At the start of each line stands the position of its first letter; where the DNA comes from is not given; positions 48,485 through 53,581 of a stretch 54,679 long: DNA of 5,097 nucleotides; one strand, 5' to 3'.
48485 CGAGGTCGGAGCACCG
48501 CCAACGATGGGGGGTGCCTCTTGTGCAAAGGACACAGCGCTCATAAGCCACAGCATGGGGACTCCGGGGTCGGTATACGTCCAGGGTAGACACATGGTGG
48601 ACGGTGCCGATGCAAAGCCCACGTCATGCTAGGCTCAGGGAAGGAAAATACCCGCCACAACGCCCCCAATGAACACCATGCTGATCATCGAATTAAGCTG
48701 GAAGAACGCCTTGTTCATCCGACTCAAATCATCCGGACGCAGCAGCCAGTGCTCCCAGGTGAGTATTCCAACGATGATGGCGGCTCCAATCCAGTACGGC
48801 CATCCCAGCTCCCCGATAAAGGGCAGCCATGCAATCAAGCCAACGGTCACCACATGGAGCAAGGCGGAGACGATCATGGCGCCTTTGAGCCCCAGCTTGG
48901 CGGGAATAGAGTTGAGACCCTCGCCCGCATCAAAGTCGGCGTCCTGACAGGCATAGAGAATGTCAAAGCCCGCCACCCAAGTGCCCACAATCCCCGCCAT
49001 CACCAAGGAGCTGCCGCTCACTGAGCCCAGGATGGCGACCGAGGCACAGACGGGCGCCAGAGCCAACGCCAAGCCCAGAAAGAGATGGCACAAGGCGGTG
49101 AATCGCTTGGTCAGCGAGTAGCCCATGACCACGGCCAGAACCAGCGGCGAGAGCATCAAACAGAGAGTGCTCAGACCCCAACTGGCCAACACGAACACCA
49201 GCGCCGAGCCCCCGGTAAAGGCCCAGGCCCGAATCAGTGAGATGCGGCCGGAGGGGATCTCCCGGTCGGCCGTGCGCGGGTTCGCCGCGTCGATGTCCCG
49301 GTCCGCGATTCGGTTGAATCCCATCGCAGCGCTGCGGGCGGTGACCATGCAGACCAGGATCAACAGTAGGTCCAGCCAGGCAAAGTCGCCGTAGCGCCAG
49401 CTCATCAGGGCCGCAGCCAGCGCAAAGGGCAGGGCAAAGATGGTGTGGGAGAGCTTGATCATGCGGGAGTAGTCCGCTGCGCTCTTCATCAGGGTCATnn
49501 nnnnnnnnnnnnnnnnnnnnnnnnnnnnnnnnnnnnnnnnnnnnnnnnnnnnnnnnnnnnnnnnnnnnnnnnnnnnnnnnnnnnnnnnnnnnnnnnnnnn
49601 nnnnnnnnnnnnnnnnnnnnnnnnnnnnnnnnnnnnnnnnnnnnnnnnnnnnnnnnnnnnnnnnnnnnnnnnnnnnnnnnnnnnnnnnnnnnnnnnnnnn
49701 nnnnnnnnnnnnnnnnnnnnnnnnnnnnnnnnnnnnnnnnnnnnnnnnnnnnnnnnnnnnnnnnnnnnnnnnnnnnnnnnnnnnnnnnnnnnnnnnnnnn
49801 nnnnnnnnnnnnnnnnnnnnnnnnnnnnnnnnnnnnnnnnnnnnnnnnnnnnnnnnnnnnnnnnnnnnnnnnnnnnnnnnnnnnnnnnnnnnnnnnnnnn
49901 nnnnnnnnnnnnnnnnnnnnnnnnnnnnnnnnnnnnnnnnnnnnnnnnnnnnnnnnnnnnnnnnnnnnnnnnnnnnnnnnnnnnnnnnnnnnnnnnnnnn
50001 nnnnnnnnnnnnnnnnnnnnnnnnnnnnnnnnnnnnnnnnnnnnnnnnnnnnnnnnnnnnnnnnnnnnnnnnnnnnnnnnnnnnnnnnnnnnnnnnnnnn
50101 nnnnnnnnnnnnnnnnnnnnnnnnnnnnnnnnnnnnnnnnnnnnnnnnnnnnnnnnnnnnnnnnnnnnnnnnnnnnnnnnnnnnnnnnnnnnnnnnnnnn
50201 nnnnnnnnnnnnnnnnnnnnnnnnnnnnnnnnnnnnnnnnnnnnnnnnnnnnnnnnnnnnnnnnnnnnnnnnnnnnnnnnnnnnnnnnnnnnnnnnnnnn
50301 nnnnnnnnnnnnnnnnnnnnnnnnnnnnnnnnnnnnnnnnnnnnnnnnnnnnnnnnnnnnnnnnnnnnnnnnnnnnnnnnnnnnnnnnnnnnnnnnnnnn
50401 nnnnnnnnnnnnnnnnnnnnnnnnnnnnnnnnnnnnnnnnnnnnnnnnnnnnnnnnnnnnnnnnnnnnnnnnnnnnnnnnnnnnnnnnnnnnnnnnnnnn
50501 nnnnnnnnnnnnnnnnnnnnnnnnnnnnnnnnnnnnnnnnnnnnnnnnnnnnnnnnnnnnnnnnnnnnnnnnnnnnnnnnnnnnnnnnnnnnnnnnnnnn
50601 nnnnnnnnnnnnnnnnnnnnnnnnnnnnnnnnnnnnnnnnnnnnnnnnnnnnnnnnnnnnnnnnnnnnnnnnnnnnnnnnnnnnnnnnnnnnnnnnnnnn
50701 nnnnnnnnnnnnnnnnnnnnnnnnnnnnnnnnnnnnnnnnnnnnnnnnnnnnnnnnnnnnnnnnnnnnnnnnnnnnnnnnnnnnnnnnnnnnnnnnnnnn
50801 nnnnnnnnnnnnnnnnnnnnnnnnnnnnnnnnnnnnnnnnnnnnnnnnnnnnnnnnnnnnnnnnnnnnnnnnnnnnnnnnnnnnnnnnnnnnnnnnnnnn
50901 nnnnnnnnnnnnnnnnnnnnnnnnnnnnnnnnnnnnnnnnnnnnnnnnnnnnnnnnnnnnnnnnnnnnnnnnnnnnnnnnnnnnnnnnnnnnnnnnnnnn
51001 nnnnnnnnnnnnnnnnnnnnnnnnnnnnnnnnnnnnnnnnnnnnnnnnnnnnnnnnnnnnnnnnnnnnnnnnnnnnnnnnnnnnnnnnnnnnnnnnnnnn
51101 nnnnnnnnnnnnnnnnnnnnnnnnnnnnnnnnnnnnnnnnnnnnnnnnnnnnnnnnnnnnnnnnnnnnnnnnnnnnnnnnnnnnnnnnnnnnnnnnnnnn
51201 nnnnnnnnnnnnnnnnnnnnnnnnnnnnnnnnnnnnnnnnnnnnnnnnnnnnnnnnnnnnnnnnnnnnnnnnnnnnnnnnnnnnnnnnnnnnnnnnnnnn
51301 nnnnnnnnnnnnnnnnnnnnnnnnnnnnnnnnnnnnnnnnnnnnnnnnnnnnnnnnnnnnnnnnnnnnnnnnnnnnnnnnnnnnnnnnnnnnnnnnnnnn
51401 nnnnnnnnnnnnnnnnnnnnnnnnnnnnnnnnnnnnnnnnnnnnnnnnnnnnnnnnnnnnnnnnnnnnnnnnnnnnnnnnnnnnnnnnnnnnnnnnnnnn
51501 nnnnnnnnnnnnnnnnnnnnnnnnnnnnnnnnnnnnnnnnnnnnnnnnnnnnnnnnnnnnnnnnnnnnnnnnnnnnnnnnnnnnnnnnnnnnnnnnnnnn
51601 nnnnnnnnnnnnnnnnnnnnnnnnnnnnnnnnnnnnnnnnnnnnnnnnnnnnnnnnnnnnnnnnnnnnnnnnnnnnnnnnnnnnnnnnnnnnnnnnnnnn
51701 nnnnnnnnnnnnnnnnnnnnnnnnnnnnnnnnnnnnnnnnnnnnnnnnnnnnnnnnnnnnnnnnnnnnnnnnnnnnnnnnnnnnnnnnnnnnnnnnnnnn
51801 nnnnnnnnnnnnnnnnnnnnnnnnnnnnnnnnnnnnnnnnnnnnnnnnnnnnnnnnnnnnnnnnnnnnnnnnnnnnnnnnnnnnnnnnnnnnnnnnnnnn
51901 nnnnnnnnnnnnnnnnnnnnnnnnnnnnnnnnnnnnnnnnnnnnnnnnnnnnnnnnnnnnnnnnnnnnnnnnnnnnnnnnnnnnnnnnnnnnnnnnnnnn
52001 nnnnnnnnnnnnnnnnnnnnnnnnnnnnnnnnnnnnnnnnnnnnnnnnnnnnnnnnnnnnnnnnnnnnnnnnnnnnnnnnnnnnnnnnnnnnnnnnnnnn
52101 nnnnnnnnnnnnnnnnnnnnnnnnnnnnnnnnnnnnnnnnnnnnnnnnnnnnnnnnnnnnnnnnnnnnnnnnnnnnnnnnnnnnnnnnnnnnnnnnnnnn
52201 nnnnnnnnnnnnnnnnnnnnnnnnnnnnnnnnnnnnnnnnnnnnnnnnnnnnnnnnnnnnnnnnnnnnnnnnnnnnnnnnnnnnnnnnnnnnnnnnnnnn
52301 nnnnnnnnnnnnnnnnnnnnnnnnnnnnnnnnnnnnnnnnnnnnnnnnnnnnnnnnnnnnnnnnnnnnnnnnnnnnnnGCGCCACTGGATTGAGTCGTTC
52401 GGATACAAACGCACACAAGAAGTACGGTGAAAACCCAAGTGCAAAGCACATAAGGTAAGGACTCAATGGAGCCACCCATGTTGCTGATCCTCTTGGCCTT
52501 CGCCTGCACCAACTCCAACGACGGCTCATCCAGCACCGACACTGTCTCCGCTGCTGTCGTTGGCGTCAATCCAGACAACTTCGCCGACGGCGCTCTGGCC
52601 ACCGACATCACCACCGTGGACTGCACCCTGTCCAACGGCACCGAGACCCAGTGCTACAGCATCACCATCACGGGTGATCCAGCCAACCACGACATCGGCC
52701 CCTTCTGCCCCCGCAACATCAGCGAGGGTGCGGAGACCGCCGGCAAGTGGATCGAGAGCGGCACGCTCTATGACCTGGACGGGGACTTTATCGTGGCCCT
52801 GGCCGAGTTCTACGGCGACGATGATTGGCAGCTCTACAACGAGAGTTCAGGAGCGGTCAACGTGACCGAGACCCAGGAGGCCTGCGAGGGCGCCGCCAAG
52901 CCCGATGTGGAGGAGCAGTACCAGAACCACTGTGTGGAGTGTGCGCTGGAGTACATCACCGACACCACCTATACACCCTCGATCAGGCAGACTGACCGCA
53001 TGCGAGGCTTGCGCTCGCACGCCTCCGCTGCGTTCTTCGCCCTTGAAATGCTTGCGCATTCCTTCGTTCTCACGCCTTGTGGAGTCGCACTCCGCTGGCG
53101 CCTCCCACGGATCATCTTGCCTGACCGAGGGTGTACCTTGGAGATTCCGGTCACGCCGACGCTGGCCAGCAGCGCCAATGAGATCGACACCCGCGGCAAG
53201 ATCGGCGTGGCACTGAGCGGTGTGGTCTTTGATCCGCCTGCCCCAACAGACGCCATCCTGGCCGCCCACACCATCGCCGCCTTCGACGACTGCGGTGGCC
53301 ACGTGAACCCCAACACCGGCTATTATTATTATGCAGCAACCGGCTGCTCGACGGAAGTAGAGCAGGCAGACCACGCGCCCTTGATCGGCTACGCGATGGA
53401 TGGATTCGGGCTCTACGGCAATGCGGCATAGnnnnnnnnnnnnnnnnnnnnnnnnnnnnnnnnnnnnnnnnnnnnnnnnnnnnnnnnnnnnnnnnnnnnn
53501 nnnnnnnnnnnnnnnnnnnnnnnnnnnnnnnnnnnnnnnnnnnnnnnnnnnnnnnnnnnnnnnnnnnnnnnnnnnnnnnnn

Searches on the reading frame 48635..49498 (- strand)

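Call 7: search_protein_families(library=pfam, proteins=[window:48635-49498:-], max_evalue=0.001)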
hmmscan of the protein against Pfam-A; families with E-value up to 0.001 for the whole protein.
window:48635-49498:- (287 aa): 1 family
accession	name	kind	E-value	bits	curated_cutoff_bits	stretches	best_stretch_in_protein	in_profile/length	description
PF01040.23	UbiA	-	1.5e-52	178.8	34.2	1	23-270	2-249/250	UbiA prenyltransferase family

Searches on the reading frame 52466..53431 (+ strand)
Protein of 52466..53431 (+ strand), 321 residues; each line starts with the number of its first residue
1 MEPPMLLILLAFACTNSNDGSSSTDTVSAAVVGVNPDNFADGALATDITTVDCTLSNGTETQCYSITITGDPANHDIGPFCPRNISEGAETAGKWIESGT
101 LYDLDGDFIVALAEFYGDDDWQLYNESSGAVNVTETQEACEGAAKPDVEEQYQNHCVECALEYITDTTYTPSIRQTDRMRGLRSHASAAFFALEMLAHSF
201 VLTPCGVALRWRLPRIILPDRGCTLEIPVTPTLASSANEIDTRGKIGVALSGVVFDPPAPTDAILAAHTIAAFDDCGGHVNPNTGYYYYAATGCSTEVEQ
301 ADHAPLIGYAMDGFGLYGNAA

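Call 7: search_protein_families(library=pfam, proteins=[window:52466-53431:+], max_evalue=0.001)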
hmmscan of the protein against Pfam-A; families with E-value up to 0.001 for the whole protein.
window:52466-53431:+ (321 aa): 1 family
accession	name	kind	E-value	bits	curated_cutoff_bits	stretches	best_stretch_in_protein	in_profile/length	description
PF14240.11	YHYH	-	4.8e-14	53.2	25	1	225-320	2-110/193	YHYH protein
